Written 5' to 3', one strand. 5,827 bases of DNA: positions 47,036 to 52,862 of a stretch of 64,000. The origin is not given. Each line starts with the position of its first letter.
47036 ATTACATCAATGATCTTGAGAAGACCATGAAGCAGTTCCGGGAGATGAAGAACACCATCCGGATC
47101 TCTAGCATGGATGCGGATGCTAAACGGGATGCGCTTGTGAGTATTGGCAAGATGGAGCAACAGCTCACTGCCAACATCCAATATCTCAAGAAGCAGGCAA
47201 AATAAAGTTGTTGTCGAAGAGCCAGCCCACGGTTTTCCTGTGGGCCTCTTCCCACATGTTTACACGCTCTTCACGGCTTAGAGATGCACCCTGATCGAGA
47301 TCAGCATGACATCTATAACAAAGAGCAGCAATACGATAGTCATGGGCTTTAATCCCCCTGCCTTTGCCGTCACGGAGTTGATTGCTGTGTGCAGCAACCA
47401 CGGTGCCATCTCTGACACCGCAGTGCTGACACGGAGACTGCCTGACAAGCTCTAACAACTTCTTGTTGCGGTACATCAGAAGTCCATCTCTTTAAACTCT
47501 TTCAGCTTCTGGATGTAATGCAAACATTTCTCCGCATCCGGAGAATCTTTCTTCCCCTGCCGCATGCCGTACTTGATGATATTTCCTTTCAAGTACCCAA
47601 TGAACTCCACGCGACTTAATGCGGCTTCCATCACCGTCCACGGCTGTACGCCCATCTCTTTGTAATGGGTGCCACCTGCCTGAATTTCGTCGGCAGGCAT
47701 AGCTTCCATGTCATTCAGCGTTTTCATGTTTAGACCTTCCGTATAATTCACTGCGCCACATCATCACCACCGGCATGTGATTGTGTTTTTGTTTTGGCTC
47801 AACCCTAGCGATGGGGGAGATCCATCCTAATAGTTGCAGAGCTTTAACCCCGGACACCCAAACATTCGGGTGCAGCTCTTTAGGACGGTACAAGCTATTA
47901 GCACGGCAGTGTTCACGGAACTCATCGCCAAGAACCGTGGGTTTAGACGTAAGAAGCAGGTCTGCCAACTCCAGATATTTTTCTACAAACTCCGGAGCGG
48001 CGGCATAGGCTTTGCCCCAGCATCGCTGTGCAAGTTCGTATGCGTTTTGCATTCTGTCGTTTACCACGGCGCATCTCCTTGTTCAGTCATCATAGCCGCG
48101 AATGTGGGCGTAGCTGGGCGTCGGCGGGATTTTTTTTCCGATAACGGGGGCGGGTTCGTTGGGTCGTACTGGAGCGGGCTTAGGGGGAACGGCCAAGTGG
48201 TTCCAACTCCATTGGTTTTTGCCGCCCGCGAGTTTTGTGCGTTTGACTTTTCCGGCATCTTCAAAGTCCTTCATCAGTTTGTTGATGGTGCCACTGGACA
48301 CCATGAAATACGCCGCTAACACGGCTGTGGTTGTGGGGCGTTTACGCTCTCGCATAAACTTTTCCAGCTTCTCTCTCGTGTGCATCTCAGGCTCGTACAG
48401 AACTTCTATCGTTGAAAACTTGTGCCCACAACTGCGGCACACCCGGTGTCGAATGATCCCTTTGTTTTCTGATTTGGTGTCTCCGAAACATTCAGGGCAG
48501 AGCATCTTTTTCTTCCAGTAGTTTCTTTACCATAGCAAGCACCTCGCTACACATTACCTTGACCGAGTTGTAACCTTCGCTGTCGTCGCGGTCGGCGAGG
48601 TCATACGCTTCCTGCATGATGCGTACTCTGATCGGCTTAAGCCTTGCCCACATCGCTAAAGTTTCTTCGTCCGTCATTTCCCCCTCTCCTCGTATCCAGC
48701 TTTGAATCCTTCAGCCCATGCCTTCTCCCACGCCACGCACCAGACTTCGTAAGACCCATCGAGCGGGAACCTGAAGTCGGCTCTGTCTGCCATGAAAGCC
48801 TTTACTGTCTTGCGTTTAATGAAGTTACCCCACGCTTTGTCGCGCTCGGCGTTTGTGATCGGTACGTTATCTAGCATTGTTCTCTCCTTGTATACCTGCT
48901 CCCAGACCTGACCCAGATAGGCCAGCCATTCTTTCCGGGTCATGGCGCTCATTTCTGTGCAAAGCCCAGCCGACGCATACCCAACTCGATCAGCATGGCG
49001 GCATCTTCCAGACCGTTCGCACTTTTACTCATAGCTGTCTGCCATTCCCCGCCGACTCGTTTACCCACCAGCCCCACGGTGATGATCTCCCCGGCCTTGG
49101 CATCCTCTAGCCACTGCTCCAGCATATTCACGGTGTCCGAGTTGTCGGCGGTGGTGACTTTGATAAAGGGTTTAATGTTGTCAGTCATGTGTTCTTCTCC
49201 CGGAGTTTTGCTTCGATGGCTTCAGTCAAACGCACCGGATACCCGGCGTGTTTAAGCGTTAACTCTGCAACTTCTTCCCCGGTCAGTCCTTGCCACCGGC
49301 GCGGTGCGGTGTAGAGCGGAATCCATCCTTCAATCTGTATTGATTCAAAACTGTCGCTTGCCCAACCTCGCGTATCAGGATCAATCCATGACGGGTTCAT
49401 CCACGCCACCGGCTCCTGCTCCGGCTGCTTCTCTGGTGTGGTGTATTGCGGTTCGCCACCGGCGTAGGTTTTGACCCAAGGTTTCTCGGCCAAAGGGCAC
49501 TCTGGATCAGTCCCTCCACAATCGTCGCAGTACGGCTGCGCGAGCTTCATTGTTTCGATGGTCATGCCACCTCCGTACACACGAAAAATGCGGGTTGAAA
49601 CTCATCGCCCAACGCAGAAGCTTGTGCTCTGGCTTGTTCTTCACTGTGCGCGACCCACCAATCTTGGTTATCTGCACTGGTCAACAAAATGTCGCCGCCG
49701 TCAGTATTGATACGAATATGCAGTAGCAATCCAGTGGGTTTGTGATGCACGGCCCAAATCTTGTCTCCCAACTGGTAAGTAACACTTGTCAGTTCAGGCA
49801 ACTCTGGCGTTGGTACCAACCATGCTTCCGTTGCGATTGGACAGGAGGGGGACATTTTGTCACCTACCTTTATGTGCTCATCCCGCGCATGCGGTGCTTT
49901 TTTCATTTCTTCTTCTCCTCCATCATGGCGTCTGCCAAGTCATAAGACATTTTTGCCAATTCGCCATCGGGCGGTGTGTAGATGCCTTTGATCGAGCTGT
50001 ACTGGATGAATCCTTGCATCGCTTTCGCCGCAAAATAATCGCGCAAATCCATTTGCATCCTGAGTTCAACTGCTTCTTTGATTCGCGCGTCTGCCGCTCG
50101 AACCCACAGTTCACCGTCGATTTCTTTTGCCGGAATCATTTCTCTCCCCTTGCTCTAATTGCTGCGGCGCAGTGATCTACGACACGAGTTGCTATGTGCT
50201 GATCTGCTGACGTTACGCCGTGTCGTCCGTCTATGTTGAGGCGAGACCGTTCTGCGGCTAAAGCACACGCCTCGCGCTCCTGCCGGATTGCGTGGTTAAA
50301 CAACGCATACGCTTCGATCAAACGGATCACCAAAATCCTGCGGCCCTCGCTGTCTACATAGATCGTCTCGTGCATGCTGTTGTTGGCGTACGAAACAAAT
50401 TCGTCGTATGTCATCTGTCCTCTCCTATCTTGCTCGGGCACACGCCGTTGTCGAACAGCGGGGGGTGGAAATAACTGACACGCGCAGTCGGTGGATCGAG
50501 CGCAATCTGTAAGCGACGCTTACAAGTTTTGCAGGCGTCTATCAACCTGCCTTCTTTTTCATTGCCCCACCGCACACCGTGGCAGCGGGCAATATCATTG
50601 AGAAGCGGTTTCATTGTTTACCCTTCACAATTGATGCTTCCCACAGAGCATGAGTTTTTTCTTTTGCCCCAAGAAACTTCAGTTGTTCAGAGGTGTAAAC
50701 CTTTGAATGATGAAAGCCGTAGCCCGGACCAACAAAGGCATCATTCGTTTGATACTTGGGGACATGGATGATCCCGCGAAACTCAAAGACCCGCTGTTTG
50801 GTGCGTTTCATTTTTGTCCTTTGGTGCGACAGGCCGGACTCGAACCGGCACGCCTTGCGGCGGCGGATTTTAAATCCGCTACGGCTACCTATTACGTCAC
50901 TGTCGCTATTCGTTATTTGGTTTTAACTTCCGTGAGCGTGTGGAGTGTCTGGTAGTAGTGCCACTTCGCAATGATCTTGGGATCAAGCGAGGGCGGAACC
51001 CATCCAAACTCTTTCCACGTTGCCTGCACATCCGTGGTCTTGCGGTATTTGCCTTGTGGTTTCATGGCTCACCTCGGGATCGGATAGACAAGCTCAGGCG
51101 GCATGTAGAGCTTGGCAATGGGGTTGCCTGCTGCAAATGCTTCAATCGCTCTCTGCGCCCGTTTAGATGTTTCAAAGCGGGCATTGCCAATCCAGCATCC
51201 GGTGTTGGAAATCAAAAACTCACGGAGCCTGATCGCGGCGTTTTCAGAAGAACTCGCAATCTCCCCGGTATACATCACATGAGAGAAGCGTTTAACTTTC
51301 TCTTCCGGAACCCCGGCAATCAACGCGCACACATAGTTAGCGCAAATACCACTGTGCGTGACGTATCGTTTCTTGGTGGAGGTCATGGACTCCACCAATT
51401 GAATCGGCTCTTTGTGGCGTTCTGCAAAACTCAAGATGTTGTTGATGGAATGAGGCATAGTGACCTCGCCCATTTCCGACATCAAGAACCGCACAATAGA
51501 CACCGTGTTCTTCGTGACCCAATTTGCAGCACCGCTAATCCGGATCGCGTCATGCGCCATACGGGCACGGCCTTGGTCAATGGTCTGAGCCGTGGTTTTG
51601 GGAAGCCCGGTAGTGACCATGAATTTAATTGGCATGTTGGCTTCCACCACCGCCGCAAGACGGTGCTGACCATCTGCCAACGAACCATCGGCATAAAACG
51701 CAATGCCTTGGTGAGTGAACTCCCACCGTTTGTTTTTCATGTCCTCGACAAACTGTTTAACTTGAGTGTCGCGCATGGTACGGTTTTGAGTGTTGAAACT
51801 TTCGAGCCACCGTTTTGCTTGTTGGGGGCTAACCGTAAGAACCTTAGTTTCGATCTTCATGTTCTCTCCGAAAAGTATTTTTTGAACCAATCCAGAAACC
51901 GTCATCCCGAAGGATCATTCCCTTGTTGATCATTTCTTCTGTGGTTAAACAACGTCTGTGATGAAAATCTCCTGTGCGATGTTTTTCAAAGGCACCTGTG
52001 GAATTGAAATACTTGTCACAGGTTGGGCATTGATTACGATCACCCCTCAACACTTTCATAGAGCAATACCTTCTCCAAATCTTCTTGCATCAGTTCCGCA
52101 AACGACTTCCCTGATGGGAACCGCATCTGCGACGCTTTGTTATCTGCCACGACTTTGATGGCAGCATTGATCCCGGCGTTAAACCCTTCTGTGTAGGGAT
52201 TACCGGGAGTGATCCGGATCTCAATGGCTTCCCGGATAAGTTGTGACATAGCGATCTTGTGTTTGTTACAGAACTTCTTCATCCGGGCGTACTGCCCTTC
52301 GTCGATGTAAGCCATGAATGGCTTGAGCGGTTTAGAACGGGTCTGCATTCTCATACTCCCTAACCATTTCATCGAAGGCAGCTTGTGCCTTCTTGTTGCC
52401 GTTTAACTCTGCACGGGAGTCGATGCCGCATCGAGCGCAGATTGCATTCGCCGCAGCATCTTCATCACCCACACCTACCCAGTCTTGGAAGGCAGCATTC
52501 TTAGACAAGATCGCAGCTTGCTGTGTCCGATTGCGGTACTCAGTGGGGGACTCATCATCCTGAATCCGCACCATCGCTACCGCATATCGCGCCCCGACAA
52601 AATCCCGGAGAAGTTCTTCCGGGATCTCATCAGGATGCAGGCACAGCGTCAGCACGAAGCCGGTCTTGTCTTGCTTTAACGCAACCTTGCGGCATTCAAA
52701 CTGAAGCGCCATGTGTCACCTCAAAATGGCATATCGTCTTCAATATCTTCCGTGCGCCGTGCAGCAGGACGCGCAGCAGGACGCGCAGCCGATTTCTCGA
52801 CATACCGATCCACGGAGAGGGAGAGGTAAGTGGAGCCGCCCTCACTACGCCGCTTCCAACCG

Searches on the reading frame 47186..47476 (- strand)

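Call 37: search_protein_families(library=phrogs, proteins=[window:47186-47476:-], max_evalue=0.001)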
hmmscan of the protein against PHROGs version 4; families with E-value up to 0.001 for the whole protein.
window:47186-47476:- (96 aa): 4 families
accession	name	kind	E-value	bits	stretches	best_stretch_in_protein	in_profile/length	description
phrog_131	-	DNA, RNA and nucleotide metabolism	1.4e-24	87.7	1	1-92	28-124/131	HNH endonuclease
phrog_18962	-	unknown function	1.1e-09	39.3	1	1-74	51-126/166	-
phrog_1588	-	unknown function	9.6e-08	32.9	1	4-79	27-99/132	-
phrog_96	-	DNA, RNA and nucleotide metabolism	0.00035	21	1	3-86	248-320/334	HNH endonuclease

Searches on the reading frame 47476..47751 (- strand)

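Call 37: search_protein_families(library=phrogs, proteins=[window:47476-47751:-], max_evalue=0.001)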
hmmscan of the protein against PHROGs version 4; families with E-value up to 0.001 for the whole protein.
window:47476-47751:- (91 aa): 13 families
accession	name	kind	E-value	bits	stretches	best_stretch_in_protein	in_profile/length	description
phrog_236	-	other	9.7e-15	56.1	1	11-88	229-306/431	nucleotide kinase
phrog_4943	-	unknown function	8.2e-12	46.9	1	17-88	84-160/166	-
phrog_5839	-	unknown function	1.5e-10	42.2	1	22-88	5-68/128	-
phrog_10602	-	other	8.9e-09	36.6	1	13-83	88-159/168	nucleotide kinase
phrog_1689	-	other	2.9e-08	34.9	1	28-88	171-235/243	nucleotide kinase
phrog_23238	-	unknown function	5.2e-08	33.8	1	27-88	131-194/196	-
phrog_4472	-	other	1e-07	32.8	1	28-84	18-74/100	nucleotide kinase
phrog_2585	-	other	5.3e-07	31.2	1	27-87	101-167/175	nucleotide kinase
phrog_4897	-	other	1.1e-06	29.9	1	27-83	118-176/186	kinase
phrog_1225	-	unknown function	4.2e-06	28.2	1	27-88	12-78/178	-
phrog_32578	-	unknown function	1.6e-05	25.9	1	22-87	20-81/221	-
phrog_36380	-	unknown function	0.00033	21.2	1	40-71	107-138/173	-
phrog_2708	-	other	0.00083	20.7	1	29-86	74-132/141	nucleotide kinase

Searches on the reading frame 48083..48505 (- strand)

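Call 37: search_protein_families(library=phrogs, proteins=[window:48083-48505:-], max_evalue=0.001)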
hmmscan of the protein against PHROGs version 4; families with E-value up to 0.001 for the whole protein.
window:48083-48505:- (140 aa): 1 family
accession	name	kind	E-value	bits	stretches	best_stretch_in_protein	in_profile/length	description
phrog_10675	-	unknown function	0.00044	21.4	1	1-51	6-58/98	-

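Call 52: search_protein_families(library=pfam, proteins=[window:48083-48505:-], max_evalue=0.01)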
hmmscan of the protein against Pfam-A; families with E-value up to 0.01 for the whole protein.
window:48083-48505:- (140 aa): 2 families
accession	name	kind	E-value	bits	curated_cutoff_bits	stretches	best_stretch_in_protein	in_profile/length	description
PF22811.2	Zn_ribbon_NrdR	-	0.00051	20.4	27.2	1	1-34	1-42/42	Transcriptional repressor NrdR-like, N-terminal domain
PF09012.17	FeoC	-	0.0076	16.8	21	0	46-91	4-48/69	FeoC like transcriptional regulator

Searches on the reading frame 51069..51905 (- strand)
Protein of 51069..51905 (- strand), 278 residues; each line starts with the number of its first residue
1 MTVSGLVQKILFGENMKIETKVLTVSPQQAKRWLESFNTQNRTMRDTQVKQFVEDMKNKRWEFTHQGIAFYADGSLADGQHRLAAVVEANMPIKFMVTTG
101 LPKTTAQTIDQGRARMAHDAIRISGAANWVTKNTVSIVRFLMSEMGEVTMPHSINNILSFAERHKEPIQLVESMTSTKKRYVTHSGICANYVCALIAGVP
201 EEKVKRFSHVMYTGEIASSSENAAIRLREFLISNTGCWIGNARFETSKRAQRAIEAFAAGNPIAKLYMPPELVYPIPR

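Call 34: search_protein_families(library=pfam, proteins=[window:51069-51905:-], max_evalue=0.001)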
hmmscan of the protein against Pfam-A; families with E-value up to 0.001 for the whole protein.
window:51069-51905:- (278 aa): 0 families

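Call 37: search_protein_families(library=phrogs, proteins=[window:51069-51905:-], max_evalue=0.001)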
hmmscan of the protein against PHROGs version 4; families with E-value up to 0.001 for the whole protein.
window:51069-51905:- (278 aa): 2 families
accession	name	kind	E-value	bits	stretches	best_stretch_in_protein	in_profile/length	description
phrog_5931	-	unknown function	5e-50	171.6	1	15-270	5-265/282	-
phrog_12305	-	DNA, RNA and nucleotide metabolism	0.00083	19.6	0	67-104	45-82/271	ParB-like partition protein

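Call 52: search_protein_families(library=pfam, proteins=[window:51069-51905:-], max_evalue=0.01)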
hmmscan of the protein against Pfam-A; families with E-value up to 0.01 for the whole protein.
window:51069-51905:- (278 aa): 1 family
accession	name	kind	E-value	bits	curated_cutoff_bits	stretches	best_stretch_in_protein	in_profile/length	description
PF06953.17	ArsD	-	0.0019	18.9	27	1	119-189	25-96/123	Arsenical resistance operon protein ArsD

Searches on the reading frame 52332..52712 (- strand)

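Call 38: search_protein_families(library=phrogs, proteins=[window:52332-52712:-], max_evalue=0.001)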
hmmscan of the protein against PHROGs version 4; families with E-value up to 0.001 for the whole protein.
window:52332-52712:- (126 aa): 3 families
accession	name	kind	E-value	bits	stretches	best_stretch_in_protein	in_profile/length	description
phrog_5358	-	unknown function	5.4e-11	43.4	1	63-121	5-69/77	-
phrog_19763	-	unknown function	1.3e-07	33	1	39-118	51-149/161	-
phrog_10379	-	unknown function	6.7e-05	23.8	1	53-122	96-172/177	-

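Call 52: search_protein_families(library=pfam, proteins=[window:52332-52712:-], max_evalue=0.01)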
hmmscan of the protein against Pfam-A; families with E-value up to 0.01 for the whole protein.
window:52332-52712:- (126 aa): 0 families
